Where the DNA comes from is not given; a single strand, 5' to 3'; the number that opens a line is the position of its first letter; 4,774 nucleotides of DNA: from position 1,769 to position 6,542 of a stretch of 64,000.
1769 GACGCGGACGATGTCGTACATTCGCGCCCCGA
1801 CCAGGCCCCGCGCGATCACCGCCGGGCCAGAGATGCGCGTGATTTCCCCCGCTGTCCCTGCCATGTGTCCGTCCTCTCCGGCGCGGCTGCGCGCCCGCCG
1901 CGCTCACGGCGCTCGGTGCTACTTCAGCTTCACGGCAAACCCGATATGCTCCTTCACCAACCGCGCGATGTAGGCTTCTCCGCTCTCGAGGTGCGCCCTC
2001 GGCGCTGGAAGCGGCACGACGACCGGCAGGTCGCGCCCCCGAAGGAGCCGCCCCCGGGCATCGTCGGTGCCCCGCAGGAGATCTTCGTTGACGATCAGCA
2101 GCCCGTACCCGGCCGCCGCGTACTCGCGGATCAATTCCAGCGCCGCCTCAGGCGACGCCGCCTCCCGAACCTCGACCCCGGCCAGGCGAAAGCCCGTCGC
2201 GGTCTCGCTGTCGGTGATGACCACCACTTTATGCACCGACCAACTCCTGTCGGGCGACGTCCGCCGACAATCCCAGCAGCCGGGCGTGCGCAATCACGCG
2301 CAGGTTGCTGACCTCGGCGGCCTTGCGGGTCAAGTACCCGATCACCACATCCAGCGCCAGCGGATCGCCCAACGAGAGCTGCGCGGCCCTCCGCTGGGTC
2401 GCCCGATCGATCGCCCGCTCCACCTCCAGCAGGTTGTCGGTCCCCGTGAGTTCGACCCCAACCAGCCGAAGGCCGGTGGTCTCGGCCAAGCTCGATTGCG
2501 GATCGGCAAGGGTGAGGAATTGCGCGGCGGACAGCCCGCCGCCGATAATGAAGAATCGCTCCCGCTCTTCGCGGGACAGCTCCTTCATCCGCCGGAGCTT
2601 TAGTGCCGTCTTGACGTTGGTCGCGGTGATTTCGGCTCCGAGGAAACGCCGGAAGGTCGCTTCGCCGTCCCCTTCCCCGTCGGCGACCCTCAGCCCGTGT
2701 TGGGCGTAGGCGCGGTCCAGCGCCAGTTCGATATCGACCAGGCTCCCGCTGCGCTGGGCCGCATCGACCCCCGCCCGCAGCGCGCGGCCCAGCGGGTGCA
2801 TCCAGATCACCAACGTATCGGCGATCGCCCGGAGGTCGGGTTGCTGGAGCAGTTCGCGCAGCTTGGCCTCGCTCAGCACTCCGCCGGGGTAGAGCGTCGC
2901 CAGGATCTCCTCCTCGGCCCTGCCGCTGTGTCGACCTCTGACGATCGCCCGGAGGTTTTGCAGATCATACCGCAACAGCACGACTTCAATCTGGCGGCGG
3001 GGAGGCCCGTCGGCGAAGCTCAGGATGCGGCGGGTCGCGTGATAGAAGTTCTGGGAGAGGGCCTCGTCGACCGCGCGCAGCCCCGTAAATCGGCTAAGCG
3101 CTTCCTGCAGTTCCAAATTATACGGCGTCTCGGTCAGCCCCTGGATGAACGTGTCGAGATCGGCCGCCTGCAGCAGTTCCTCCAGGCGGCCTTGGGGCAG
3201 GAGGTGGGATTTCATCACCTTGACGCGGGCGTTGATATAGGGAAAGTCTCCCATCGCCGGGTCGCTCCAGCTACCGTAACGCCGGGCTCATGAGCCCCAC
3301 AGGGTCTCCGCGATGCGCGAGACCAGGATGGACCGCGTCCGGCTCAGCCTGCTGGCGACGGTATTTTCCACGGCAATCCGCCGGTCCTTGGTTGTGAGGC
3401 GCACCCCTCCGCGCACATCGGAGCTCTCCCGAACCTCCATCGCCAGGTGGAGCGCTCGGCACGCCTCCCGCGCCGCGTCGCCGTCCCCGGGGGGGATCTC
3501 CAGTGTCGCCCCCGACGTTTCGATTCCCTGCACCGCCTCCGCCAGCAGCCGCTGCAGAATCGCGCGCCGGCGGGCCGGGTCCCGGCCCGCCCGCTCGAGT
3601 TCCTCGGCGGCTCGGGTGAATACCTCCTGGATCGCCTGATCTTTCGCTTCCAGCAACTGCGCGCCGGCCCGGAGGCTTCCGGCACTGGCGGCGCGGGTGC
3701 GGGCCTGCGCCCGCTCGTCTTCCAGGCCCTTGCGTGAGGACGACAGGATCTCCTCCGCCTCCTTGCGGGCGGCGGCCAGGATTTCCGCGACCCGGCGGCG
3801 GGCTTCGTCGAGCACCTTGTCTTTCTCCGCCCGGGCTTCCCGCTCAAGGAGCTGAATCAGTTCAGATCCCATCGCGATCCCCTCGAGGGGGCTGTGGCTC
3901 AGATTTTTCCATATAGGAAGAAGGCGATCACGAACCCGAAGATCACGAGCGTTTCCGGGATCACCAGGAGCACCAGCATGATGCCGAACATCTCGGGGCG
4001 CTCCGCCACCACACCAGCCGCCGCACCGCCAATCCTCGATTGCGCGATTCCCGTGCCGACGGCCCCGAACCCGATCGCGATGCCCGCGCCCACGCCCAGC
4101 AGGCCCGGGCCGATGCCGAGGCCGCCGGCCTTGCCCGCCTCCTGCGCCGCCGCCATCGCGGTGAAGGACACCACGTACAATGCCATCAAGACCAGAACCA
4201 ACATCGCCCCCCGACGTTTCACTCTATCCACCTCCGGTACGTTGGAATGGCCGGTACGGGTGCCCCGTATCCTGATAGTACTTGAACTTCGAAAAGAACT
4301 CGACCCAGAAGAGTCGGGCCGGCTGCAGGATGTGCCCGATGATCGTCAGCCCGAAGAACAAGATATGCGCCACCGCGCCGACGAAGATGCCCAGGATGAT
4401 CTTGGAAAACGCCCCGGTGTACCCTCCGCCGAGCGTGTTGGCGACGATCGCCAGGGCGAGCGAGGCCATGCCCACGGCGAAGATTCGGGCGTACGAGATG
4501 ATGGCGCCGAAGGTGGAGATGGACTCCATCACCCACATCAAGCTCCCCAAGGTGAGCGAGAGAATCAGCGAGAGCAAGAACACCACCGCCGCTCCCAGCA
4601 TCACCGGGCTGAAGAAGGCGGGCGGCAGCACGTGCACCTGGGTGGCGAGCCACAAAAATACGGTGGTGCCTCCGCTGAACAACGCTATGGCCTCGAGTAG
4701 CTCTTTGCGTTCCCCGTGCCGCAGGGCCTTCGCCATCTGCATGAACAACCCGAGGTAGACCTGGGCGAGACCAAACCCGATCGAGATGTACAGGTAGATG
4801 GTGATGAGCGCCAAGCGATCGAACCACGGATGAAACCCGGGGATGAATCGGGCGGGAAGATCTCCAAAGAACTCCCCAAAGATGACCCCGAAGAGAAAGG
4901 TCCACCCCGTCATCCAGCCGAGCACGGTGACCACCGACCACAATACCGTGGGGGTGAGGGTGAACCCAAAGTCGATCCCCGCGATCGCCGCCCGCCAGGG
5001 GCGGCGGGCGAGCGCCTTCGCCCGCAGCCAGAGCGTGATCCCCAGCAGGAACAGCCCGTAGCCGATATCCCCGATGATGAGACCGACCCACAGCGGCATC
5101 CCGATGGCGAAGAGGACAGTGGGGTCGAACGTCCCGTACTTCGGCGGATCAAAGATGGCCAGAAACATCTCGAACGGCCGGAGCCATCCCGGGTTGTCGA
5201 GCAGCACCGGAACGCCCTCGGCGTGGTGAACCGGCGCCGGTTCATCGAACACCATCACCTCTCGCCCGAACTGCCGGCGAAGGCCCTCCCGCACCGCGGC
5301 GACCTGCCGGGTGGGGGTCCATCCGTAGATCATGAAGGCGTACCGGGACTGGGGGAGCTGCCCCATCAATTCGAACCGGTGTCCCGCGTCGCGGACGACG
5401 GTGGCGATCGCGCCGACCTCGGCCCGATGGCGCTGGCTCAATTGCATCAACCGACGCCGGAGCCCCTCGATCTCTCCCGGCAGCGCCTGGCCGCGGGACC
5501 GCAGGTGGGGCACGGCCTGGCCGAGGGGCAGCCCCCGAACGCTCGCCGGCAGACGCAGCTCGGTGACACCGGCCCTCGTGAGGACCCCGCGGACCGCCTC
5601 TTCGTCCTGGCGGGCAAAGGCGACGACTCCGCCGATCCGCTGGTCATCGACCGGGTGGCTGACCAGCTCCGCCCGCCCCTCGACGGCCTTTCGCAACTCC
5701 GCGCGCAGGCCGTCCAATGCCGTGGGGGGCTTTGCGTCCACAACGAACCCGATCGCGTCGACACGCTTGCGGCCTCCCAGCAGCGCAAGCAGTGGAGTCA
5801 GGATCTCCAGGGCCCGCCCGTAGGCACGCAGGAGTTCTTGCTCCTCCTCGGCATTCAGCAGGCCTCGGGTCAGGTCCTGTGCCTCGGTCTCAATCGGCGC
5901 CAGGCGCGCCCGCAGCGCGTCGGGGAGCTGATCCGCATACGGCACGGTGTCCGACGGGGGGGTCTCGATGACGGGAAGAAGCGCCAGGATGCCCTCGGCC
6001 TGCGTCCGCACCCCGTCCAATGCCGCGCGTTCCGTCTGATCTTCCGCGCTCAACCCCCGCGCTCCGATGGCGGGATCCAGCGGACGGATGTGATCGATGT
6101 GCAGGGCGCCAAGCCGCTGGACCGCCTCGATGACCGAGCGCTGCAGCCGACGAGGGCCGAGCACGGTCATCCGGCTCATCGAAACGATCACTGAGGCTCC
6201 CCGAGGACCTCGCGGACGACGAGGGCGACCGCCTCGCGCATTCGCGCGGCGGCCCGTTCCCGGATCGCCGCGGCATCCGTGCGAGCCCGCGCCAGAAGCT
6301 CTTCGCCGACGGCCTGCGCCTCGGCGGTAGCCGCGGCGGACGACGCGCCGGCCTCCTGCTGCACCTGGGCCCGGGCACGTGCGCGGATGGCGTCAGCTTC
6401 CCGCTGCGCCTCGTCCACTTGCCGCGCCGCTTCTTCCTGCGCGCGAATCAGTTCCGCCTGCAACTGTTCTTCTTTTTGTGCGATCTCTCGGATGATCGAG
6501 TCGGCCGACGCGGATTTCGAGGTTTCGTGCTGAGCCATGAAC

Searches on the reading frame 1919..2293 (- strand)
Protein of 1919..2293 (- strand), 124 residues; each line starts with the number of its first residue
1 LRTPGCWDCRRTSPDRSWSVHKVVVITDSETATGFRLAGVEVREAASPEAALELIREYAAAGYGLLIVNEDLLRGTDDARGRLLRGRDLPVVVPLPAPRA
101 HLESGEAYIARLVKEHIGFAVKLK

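Call 22: search_protein_families(library=pfam, proteins=[window:1919-2293:-], max_evalue=0.00001)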
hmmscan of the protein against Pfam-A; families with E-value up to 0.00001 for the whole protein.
window:1919-2293:- (124 aa): 1 family
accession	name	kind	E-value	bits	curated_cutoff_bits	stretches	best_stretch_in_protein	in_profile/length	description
PF01990.22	ATP-synt_F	-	2.4e-15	57.1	23.5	1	23-113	1-91/91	ATP synthase (F/14-kDa) subunit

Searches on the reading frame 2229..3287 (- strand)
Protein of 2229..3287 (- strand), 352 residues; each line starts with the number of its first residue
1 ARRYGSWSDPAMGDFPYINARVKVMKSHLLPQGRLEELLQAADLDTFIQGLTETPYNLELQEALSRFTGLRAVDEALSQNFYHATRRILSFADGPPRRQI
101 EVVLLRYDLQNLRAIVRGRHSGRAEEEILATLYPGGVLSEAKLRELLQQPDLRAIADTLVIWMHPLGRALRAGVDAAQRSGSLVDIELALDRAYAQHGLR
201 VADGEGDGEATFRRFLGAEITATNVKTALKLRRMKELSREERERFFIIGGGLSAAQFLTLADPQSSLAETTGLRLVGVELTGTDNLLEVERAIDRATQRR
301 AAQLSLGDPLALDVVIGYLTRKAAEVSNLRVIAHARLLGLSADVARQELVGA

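Call 22: search_protein_families(library=pfam, proteins=[window:2229-3287:-], max_evalue=0.00001)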
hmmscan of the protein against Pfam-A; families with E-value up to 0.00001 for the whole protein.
window:2229-3287:- (352 aa): 1 family
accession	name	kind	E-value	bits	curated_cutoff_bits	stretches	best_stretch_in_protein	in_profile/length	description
PF01992.21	vATP-synt_AC39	-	5e-63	213.9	29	1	18-347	1-338/339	ATP synthase (C/AC39) subunit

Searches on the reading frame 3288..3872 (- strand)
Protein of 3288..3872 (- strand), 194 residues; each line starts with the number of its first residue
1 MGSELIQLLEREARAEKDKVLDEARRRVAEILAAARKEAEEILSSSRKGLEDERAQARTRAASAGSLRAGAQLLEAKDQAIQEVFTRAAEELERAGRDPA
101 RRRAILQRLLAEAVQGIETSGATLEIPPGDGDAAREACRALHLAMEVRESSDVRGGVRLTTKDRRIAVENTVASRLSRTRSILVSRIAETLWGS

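Call 83: search_protein_families(library=pfam, proteins=[window:3288-3872:-], max_evalue=0.001)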
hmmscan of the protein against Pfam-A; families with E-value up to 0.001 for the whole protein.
window:3288-3872:- (194 aa): 1 family
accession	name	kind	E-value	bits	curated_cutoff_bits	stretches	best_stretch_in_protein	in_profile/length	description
PF01991.23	vATP-synt_E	-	3.2e-17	63.1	24.2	1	10-192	3-199/199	ATP synthase (E/31 kDa) subunit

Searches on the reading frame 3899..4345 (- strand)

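Call 22: search_protein_families(library=pfam, proteins=[window:3899-4345:-], max_evalue=0.00001)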
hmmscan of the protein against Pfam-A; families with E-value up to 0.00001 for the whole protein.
window:3899-4345:- (148 aa): 1 family
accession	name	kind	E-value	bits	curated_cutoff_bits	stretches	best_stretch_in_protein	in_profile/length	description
PF00137.26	ATP-synt_C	-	1.2e-17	64.4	24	1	85-144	1-60/60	ATP synthase subunit C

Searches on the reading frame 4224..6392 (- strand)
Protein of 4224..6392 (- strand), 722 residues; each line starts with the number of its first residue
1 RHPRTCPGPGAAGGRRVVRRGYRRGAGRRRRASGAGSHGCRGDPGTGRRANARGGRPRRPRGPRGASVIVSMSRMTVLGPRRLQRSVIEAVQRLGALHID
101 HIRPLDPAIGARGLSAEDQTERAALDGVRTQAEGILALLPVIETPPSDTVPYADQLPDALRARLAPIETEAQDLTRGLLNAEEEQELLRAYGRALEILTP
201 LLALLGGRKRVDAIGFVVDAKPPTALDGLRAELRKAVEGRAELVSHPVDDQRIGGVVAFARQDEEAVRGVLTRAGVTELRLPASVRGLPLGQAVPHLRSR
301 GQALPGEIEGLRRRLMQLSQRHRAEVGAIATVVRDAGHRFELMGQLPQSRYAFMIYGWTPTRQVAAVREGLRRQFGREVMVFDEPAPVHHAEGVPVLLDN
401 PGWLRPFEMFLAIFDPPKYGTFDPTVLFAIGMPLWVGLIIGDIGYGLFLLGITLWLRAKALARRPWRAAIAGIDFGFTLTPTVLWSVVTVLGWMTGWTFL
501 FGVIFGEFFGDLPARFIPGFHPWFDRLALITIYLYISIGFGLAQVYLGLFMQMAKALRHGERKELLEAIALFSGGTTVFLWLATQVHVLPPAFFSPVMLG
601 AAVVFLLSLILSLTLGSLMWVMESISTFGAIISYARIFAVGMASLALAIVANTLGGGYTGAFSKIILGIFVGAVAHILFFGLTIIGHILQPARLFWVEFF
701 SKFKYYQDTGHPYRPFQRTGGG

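Call 22: search_protein_families(library=pfam, proteins=[window:4224-6392:-], max_evalue=0.00001)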
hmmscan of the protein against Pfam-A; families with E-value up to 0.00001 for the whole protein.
window:4224-6392:- (722 aa): 2 families
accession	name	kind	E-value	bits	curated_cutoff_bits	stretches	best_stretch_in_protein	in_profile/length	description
PF18670.6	V_ATPase_I_N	-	8.7e-13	48.9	25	1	189-281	1-90/90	V-type ATPase subunit I, N-terminal domain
PF01496.24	V_ATPase_I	-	1.8e-09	36.6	30.7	0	332-457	286-414/815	V-type ATPase 116kDa subunit family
